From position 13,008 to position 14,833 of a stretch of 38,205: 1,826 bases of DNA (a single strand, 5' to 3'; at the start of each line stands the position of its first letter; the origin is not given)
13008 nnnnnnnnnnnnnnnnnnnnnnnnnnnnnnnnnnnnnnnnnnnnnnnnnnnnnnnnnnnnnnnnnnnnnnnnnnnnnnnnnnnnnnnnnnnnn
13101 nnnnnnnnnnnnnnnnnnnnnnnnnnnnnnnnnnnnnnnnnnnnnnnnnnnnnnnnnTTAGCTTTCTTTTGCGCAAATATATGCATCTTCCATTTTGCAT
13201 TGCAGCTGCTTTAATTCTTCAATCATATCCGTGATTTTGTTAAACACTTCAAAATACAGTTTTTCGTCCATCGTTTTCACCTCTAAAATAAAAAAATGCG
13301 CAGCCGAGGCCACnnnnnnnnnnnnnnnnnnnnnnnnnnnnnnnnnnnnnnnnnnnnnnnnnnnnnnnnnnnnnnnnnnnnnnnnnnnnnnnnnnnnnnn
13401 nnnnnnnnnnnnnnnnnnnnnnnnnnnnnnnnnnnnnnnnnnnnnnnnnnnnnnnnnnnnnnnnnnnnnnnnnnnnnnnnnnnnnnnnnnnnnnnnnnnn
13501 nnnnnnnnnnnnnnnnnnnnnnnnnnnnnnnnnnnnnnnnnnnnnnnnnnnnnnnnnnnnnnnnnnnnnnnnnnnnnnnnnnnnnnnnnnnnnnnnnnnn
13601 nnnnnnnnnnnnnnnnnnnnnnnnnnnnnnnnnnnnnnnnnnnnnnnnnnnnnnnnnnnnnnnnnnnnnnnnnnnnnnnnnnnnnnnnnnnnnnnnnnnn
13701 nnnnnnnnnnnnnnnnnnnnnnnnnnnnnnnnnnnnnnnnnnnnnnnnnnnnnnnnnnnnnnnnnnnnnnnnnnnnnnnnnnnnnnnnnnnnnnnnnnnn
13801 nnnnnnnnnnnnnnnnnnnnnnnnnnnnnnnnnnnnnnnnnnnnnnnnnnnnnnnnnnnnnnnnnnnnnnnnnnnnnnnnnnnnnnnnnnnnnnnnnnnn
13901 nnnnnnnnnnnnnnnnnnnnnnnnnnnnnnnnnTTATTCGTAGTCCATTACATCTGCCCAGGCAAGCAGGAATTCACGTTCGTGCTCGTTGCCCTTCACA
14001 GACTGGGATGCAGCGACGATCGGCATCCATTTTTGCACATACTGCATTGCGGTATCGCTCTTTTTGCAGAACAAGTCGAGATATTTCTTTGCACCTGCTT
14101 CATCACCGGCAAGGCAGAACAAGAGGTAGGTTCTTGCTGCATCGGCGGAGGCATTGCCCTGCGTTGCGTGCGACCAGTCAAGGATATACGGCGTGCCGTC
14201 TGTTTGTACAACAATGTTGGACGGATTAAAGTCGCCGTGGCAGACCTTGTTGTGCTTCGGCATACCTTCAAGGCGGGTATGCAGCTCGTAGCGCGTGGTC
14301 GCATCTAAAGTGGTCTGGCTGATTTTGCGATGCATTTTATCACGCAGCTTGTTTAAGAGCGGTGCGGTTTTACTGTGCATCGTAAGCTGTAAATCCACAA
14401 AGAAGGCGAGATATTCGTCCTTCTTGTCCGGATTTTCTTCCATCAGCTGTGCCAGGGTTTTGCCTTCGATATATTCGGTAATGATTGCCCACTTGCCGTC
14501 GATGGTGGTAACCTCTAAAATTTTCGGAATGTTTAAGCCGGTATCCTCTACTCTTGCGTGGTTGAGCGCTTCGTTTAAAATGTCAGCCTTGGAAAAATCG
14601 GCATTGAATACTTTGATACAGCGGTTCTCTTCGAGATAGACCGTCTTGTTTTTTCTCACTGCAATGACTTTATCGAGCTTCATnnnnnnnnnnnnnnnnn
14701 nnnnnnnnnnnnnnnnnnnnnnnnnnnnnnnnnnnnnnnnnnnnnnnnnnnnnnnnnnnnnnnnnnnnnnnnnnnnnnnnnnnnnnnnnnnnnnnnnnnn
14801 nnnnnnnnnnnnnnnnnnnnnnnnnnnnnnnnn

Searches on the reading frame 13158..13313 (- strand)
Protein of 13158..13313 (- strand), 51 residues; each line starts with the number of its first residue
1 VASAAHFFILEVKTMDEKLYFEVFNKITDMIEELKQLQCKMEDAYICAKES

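Call 12: find_homologous_proteins(query=window:13158-13313:-, max_evalue=10)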
Query window:13158-13313:- (51 aa): 8 proteins with E <= 10 among 8 candidates.
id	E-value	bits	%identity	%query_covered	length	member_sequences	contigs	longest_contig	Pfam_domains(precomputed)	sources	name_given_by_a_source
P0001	1.8e-16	76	79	94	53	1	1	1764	-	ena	-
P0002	1.4e-15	73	100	73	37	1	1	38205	-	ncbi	-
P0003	4.2e-14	69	73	98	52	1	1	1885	-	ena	-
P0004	3.9e-12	63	92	73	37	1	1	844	-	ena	-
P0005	8.5e-12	62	89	73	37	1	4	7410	-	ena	-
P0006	8.8e-12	62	89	73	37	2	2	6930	-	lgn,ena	-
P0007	1.3e-10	58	63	96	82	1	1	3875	-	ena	-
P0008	3.0e-7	48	81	63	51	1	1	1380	-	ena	-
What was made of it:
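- Tried and rejected: The 51-aa extended ORF gave only 8 hits (call 12).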

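Call 14: find_encoding_contigs(protein=P0005, flank=5000, max_places=6)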
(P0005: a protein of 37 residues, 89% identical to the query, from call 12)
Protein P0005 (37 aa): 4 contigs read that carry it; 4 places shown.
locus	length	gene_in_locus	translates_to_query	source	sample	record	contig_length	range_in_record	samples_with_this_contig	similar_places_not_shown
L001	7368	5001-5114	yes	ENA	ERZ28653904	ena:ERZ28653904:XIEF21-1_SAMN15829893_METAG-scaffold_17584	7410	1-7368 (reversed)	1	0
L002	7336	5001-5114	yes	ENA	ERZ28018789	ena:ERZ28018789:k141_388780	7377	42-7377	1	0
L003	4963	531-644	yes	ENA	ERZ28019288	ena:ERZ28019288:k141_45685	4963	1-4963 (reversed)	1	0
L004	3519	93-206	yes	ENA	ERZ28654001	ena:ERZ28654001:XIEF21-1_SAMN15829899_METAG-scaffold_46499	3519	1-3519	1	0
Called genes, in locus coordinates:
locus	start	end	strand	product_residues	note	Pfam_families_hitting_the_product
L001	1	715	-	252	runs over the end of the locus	?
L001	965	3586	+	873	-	PF00171:Aldedh, PF00465:Fe-ADH, PF13685:Fe-ADH_2 (weak), PF25137:ADH_Fe_C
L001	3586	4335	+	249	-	PF01163:RIO1 (faint), PF01636:APH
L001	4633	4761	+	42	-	-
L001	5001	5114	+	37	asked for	-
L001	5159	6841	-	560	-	PF04909:Amidohydro_2, PF18082:NAT_N, PF18164:GNAT_C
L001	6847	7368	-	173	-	?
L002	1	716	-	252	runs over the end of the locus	?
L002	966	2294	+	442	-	PF00171:Aldedh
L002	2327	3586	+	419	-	PF00465:Fe-ADH, PF13685:Fe-ADH_2, PF25137:ADH_Fe_C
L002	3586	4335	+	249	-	PF01163:RIO1 (faint), PF01636:APH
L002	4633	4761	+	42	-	-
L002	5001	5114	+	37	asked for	-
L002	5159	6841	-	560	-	PF04909:Amidohydro_2, PF18082:NAT_N, PF18164:GNAT_C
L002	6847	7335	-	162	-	?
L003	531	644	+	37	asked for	-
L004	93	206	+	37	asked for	-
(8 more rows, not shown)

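Call 15: find_encoding_contigs(protein=P0006, flank=5000, max_places=6)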
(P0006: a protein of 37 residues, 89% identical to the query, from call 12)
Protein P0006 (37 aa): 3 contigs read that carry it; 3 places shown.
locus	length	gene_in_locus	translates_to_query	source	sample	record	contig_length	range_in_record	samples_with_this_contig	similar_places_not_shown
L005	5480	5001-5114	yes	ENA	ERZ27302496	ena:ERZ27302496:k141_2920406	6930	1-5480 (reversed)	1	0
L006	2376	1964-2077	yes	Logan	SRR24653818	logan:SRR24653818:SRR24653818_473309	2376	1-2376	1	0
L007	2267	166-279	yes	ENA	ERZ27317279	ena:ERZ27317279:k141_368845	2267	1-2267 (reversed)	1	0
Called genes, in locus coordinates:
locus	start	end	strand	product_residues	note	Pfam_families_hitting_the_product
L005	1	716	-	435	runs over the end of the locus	PF00128:Alpha-amylase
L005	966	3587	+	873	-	PF00171:Aldedh, PF00465:Fe-ADH, PF13685:Fe-ADH_2 (weak), PF25137:ADH_Fe_C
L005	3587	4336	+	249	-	PF01163:RIO1 (faint), PF01636:APH, PF19974:TCAD9 (faint)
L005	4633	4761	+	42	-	-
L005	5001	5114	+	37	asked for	-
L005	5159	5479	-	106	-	?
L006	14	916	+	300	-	PF00465:Fe-ADH, PF25137:ADH_Fe_C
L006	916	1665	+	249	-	PF01163:RIO1 (faint), PF01636:APH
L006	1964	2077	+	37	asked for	-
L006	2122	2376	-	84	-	?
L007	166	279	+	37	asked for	-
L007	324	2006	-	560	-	PF04909:Amidohydro_2, PF18082:NAT_N, PF18164:GNAT_C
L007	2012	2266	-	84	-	?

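Call 19: find_encoding_contigs(protein=P0007, flank=5000)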
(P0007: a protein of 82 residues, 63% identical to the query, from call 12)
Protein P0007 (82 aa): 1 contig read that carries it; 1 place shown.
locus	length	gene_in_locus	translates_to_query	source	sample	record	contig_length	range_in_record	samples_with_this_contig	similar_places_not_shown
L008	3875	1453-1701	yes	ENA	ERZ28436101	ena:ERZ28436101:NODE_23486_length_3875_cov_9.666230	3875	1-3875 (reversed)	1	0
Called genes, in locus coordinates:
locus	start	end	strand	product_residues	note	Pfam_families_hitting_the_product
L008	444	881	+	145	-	PF00572:Ribosomal_L13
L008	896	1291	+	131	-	PF00380:Ribosomal_S9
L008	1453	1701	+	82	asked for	-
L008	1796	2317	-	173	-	-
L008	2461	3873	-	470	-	?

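Call 20: find_encoding_contigs(protein=P0008, flank=5000)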
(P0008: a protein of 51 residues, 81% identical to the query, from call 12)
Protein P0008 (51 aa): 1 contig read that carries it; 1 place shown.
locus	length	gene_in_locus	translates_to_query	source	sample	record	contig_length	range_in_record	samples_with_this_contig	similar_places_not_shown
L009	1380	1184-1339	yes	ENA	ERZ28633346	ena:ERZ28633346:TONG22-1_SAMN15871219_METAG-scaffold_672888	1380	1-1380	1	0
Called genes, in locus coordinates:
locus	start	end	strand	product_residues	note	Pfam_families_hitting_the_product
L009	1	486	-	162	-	?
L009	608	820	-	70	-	PF04070:DUF378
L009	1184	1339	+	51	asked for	-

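Call 21: find_encoding_contigs(protein=P0001, flank=5000)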
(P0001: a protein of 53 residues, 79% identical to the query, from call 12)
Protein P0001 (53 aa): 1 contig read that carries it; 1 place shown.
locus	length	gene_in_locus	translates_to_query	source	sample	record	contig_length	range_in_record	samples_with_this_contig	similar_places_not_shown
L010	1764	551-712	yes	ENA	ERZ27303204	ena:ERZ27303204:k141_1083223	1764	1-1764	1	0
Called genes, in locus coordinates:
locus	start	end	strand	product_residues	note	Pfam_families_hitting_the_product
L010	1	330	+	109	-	?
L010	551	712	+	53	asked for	-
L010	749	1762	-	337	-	?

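Call 22: find_encoding_contigs(protein=P0003, flank=5000)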
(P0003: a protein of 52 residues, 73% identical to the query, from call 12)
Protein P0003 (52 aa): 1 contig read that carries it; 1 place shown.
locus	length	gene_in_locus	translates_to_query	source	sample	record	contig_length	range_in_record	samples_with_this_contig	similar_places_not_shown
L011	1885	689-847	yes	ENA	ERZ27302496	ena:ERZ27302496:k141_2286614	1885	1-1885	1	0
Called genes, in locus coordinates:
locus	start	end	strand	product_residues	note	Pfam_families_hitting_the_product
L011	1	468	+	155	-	?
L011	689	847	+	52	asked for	-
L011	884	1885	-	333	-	?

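Call 23: find_encoding_contigs(protein=P0004, flank=5000)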
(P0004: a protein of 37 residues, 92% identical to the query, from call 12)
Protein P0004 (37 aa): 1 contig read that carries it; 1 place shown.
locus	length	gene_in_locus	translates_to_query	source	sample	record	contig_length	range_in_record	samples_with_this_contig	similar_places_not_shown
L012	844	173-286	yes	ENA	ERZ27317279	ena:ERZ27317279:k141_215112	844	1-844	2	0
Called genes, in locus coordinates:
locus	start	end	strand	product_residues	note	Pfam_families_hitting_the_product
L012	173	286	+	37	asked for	-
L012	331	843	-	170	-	?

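Call 52: search_protein_representatives(alignment_id=A4)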
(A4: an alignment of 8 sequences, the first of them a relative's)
Query: 8 sequences, 52 profile positions. Proteins with E-value up to 0.001 (for the whole library): 296; up to 1e-10: 14; up to 1e-30: 1. The best 150 are listed.
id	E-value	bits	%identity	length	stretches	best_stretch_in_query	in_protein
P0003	4.3e-31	122.7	-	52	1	1-52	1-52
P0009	4.2e-22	93.9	-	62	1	1-50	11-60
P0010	9.1e-21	89.6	-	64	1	5-49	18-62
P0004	1.1e-19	86.2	-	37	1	16-51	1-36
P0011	2.9e-17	78.4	-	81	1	1-52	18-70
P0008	4.3e-16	74.7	-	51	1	16-52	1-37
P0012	7.1e-15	70.7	-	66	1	7-47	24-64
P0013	1.4e-14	69.8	-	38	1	16-51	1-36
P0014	6.5e-14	67.7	-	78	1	2-51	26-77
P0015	1.4e-12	63.4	-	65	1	7-51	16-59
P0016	2.7e-12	62.5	-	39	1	18-52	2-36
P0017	1.6e-11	60.0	-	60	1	1-51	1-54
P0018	5.3e-11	58.3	-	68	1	6-49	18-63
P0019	7.5e-11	57.9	-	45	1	18-51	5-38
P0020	1.1e-10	57.4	-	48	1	18-51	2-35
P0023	7.5e-10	54.7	-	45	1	18-50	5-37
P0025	2.2e-09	53.2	-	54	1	18-51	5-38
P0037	3.3e-08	49.4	-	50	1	19-48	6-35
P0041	5.5e-08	48.7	-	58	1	18-51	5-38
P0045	8.8e-08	48.1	-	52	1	18-51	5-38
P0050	1.7e-07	47.1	-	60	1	18-51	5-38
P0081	1.4e-06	44.2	-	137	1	18-48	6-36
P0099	5.2e-06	42.4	-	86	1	18-51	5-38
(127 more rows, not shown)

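Call 54: search_protein_families(library=ncbifam, proteins=[P0019, P0023, P0025, P0037, P0041, P0050, P0081, P0099, P0013, P0045], max_evalue=1)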
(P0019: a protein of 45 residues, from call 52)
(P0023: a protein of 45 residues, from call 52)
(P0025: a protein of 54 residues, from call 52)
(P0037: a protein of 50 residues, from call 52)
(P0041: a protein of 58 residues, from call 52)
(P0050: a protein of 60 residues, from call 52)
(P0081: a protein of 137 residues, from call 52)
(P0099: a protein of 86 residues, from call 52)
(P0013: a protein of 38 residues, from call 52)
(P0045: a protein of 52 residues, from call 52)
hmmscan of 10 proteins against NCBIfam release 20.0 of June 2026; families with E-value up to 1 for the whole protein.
P0019 (45 aa): 1 family
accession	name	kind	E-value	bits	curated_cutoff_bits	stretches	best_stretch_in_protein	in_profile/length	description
NF005320.0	PRK06851.1-6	equivalog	0.0058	15.6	556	1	3-36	307-340/363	hypothetical protein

P0023 (45 aa): 1 family
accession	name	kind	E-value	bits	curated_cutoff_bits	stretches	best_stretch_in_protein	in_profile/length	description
NF005320.0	PRK06851.1-6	equivalog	0.067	12.1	556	1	6-42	310-346/363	hypothetical protein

P0025 (54 aa): 2 families
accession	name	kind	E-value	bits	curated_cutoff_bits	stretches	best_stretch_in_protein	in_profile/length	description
NF005320.0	PRK06851.1-6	equivalog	0.018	14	556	1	1-35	305-339/363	hypothetical protein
NF038105.1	acin_NF038105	hypoth_equivalog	0.033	13.9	50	1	9-30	39-59/62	NF038105 family protein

P0037 (50 aa): 0 families

P0041 (58 aa): 1 family
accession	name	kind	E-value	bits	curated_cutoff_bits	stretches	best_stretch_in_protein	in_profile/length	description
NF005320.0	PRK06851.1-6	equivalog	0.00013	21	556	1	2-53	306-357/363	hypothetical protein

P0050 (60 aa): 0 families

P0081 (137 aa): 1 family
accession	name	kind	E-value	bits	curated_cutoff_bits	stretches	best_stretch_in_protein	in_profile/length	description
NF005320.0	PRK06851.1-6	equivalog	0.028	13.3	556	1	3-37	306-340/363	hypothetical protein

P0099 (86 aa): 2 families
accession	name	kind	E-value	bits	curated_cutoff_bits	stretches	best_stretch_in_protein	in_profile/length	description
NF009644.1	PRK13169.1-5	equivalog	0.047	14.3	130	1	9-49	25-65/116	DNA replication initiation control protein YabA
NF043048.1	EnoyACPredFabV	equivalog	0.19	10.5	400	1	4-72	308-376/395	enoyl-ACP reductase FabV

P0013 (38 aa): 1 family
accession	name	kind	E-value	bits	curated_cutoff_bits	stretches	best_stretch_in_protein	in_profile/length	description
NF005320.0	PRK06851.1-6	equivalog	0.0021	17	556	1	2-33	308-339/363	hypothetical protein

P0045 (52 aa): 1 family
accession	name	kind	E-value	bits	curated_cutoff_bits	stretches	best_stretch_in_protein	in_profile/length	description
NF005320.0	PRK06851.1-6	equivalog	0.026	13.4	556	1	3-38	307-342/363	hypothetical protein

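Call 55: search_protein_families(library=pfam, proteins=[P0019, P0023, P0025, P0037, P0041, P0050, P0081, P0099, P0013, P0045], max_evalue=1)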
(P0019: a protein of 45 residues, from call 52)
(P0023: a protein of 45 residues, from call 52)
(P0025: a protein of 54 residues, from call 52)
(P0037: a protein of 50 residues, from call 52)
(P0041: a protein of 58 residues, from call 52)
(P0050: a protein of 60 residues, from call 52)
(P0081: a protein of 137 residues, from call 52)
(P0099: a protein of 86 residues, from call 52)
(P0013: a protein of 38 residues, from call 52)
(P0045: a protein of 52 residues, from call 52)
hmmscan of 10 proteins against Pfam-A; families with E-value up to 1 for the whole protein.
P0019 (45 aa): 0 families

P0023 (45 aa): 1 family
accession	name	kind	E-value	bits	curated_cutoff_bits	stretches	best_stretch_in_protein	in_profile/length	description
PF21538.2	Med15_M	-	0.13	12.9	24.2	1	5-33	2-30/110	ARC105/Med15 mediator subunit central domain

P0025 (54 aa): 1 family
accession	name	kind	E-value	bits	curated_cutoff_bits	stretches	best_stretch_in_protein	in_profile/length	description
PF15237.11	PTRF_SDPR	-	0.015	15.4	30.5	1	9-37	8-36/250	PTRF/SDPR family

P0037 (50 aa): 2 families
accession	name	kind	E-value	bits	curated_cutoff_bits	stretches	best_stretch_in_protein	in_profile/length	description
PF15237.11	PTRF_SDPR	-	0.045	13.8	30.5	1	9-31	8-30/250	PTRF/SDPR family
PF10451.15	Stn1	-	0.066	12.6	21.5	1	15-43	202-230/252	Telomere regulation protein Stn1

P0041 (58 aa): 0 families

P0050 (60 aa): 1 family
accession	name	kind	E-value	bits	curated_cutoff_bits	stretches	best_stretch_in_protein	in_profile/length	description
PF24551.1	SH3_Rv0428c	-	0.089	13.3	27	1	14-47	20-49/55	Probable histone acetyltransferase Rv0428c SH3 domain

P0081 (137 aa): 0 families

P0099 (86 aa): 5 families
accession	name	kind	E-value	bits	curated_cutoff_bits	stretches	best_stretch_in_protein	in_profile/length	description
PF14712.11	Snapin_Pallidin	-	0.006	17.5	29.6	1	8-76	11-72/89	Snapin/Pallidin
PF10336.14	DUF2420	-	0.018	15.5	23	1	15-62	27-74/108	Protein of unknown function (DUF2420)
PF05443.17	ROS_MUCR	-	0.02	15.4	25.4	1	12-70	25-83/123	ROS/MUCR transcriptional regulator protein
PF15898.10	PRKG1_interact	-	0.049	14.7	32.4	1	3-71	1-68/101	cGMP-dependent protein kinase interacting domain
PF02465.23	FliD_N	-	0.16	13.1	24.8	1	27-79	3-55/97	Flagellar hook-associated protein 2 N-terminus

P0013 (38 aa): 0 families

P0045 (52 aa): 0 families

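Call 56: search_protein_families(library=phrogs, proteins=[P0019, P0023, P0025, P0037, P0041, P0050, P0081, P0099, P0013, P0045], max_evalue=0.1)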
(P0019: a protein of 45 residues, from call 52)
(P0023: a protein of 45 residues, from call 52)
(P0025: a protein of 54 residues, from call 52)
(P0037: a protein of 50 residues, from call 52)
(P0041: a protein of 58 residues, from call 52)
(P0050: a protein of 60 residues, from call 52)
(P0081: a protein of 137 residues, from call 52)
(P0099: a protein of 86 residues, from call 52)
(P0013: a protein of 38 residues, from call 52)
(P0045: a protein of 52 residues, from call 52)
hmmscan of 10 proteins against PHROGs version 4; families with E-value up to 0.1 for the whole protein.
P0019 (45 aa): 2 families
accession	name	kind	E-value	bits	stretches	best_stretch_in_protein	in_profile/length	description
phrog_12065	-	unknown function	0.029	15.8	1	12-34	72-94/111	-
phrog_827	-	DNA, RNA and nucleotide metabolism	0.082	14.1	1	6-44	39-80/161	Holliday junction resolvase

P0023 (45 aa): 0 families

P0025 (54 aa): 2 families
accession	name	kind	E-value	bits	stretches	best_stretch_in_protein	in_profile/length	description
phrog_12065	-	unknown function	0.0028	19.1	1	7-39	67-99/111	-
phrog_5861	-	unknown function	0.028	15.6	1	15-37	3-25/53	-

P0037 (50 aa): 3 families
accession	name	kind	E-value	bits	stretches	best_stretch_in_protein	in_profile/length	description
phrog_27688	-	unknown function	0.021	14.5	1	3-49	425-470/567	-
phrog_5861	-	unknown function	0.053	14.7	1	14-34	2-22/53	-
phrog_29709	-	unknown function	0.057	14.7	1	1-33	33-64/69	-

P0041 (58 aa): 3 families
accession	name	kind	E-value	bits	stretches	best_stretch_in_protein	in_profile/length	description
phrog_3550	-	unknown function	0.081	14.3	1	11-42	37-67/79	-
phrog_21075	-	unknown function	0.087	13.9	0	9-31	32-54/63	-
phrog_8129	-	unknown function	0.093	13.4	1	8-57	10-58/95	-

P0050 (60 aa): 2 families
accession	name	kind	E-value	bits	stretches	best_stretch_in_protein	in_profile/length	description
phrog_16733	-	unknown function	0.026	15.3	1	2-58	112-168/217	-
phrog_25931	-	unknown function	0.091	13.9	1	6-55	40-88/126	-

P0081 (137 aa): 0 families

P0099 (86 aa): 3 families
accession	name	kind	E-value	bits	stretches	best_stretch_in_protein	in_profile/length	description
phrog_24164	-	unknown function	0.0084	17.6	1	12-81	45-110/175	-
phrog_8379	-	unknown function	0.015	16.1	1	6-65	93-149/180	-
phrog_25383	-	unknown function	0.027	14.9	1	17-70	81-131/248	-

P0013 (38 aa): 1 family
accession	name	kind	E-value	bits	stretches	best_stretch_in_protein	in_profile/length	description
phrog_5861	-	unknown function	0.057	14.6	1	12-36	2-26/53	-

P0045 (52 aa): 0 families

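Call 70: list_cluster_members(proteins=[P0002])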
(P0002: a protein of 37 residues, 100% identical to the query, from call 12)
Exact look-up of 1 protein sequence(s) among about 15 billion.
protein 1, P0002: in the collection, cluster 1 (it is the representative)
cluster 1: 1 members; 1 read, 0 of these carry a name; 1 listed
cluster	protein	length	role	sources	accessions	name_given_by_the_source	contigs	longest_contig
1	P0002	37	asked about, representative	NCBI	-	-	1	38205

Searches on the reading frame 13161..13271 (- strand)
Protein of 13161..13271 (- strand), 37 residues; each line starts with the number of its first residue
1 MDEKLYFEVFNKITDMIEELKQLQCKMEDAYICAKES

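Call 7: search_protein_families(library=pfam, proteins=[window:13161-13271:-], max_evalue=1)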
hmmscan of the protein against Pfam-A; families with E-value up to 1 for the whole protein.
seq(37 aa): 1 family
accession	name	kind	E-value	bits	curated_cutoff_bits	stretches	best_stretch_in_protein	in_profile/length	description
PF21538.2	Med15_M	-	0.069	13.8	24.2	1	2-29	1-28/110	ARC105/Med15 mediator subunit central domain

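Call 31: find_related_loci(query=A2, collection=genome_contigs, flank=3000)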
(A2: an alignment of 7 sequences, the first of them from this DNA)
Query A2 (37 aa) in genome_contigs; peptide patterns used: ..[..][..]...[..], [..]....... (x = any residue, [..] = any of these).
57 stretches matched a pattern; 4 encode a relative of the query (tblastn E <= 1e-3); 4 distinct loci.
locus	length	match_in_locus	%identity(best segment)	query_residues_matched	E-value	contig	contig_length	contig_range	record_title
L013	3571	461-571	89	1-37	8e-19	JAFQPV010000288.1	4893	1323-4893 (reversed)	MAG: Clostridia bacterium isolate RGIG2041 Goat_Colon-2__c566173, whole genome shotgun sequence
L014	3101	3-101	76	4-36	9e-15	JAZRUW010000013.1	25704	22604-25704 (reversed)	MAG: Clostridia bacterium isolate T1900045336_YK20190025.MAGScoT_cleanbin_000015 SGB_6602_k141_1823297, whole genome sho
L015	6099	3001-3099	76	1-33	8e-15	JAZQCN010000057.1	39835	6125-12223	MAG: Clostridia bacterium isolate T1900044638_TS20190104.MAGScoT_cleanbin_000005 SGB_1205_k141_314961, whole genome shot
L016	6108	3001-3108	64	1-36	5e-13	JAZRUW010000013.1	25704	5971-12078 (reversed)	MAG: Clostridia bacterium isolate T1900045336_YK20190025.MAGScoT_cleanbin_000015 SGB_6602_k141_1823297, whole genome sho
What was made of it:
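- Tried and rejected: The genome scan gave only 4 loci (call 31).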

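Call 37: find_related_loci(query=A3, collection=metagenome_contigs, flank=1500)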
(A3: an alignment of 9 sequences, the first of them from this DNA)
Query A3 (37 aa) in metagenome_contigs; peptide patterns used: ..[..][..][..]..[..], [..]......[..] (x = any residue, [..] = any of these).
380 stretches matched a pattern, but none encodes a relative of the query by tblastn (E <= 1e-3).
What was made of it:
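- Tried and rejected: The metagenome scan gave none (call 37).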

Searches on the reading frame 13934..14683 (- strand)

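Call 7: search_protein_families(library=pfam, proteins=[window:13934-14683:-], max_evalue=1)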
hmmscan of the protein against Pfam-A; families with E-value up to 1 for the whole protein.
window:13934-14683:- (249 aa): 11 families
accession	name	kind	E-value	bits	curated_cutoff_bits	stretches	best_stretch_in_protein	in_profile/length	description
PF01636.29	APH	-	2.3e-14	54.2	23.2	1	12-206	11-230/239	Phosphotransferase enzyme family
PF01163.29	RIO1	-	5.1e-08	33.2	22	2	132-175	111-153/187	RIO domain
PF19974.5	TCAD9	-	1.7e-05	24.6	40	1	143-184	295-336/429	Ternary complex associated domain 9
PF00069.31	Pkinase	-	2.3e-05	24.3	31.7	1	27-181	33-153/263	Protein kinase domain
PF03109.22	ABC1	-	0.0015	18.2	22.9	1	43-175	123-216/244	ABC1 atypical kinase-like domain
PF07914.17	DUF1679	-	0.0057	16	24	1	127-201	252-330/414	Uncharacterized oxidoreductase dhs-27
PF07714.23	PK_Tyr_Ser-Thr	-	0.017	14.9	23.1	1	23-171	33-147/258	Protein tyrosine and serine/threonine kinase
PF02958.26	EcKL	-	0.029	14.1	22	1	85-182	160-257/294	Ecdysteroid kinase-like family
PF03881.20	Fructosamin_kin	-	0.045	13.4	22.4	1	116-170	163-213/288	Fructosamine kinase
PF18506.7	RelB-like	-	0.096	13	27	1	66-88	25-47/62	RelB Antitoxin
PF06293.20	Kdo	-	0.1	12.5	21.3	1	144-163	136-155/207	Lipopolysaccharide kinase (Kdo/WaaP) family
